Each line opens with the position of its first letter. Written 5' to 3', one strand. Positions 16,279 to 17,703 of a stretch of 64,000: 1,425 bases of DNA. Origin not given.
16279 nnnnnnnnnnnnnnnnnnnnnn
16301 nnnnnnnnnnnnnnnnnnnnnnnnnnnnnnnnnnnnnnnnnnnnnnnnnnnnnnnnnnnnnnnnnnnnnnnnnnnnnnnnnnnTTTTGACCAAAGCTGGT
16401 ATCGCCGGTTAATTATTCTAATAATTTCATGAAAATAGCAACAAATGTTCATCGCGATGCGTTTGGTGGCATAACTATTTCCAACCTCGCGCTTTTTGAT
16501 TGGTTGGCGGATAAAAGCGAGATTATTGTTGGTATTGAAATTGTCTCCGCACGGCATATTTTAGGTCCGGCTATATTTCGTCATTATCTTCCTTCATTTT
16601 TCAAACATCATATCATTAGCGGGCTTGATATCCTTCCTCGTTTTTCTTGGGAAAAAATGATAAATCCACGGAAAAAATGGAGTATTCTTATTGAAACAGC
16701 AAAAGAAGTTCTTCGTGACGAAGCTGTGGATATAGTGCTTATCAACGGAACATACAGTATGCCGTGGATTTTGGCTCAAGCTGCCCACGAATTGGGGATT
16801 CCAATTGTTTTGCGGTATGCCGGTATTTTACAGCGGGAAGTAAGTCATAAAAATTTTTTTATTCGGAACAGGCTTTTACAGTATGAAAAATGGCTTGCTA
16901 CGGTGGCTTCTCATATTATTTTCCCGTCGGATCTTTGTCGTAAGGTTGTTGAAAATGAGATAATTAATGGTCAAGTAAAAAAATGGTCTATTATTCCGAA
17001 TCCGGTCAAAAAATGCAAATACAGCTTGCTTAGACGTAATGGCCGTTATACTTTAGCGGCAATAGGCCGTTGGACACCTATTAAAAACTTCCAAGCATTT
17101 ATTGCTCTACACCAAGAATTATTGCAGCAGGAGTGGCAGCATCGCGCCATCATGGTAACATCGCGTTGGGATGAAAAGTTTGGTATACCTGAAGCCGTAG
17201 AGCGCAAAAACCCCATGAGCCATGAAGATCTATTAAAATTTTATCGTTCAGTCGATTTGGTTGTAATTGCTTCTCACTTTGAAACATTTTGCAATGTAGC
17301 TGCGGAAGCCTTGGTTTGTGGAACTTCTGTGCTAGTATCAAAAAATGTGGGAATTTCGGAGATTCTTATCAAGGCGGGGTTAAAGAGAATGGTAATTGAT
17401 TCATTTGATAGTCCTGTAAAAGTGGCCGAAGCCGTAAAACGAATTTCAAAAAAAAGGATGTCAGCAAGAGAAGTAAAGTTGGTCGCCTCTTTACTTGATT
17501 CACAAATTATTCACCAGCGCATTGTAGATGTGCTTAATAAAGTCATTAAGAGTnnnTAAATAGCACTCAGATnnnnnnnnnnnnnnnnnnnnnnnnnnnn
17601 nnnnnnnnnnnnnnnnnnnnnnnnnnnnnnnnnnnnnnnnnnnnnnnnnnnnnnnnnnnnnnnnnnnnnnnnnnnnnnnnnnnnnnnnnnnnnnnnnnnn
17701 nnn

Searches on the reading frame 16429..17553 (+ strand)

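Call 87: search_protein_families(library=pfam, proteins=[window:16429-17553:+], max_evalue=0.001)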
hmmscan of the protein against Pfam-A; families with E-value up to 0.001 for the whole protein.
window:16429-17553:+ (375 aa): 4 families
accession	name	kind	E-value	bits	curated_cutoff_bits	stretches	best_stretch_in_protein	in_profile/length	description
PF00534.26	Glycos_transf_1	-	3.1e-13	50.1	26.4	1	204-345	13-161/172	Glycosyl transferases group 1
PF13692.12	Glyco_trans_1_4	-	1.3e-11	45.4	27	1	208-339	3-139/142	Glycosyl transferases group 1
PF13439.12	Glyco_transf_4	-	8.7e-08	32.8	28.5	1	87-193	60-166/170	Glycosyltransferase Family 4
PF20706.3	GT4-conflict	-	3.2e-06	26.8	26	1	264-335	271-350/385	Family 4 Glycosyltransferase in conflict systems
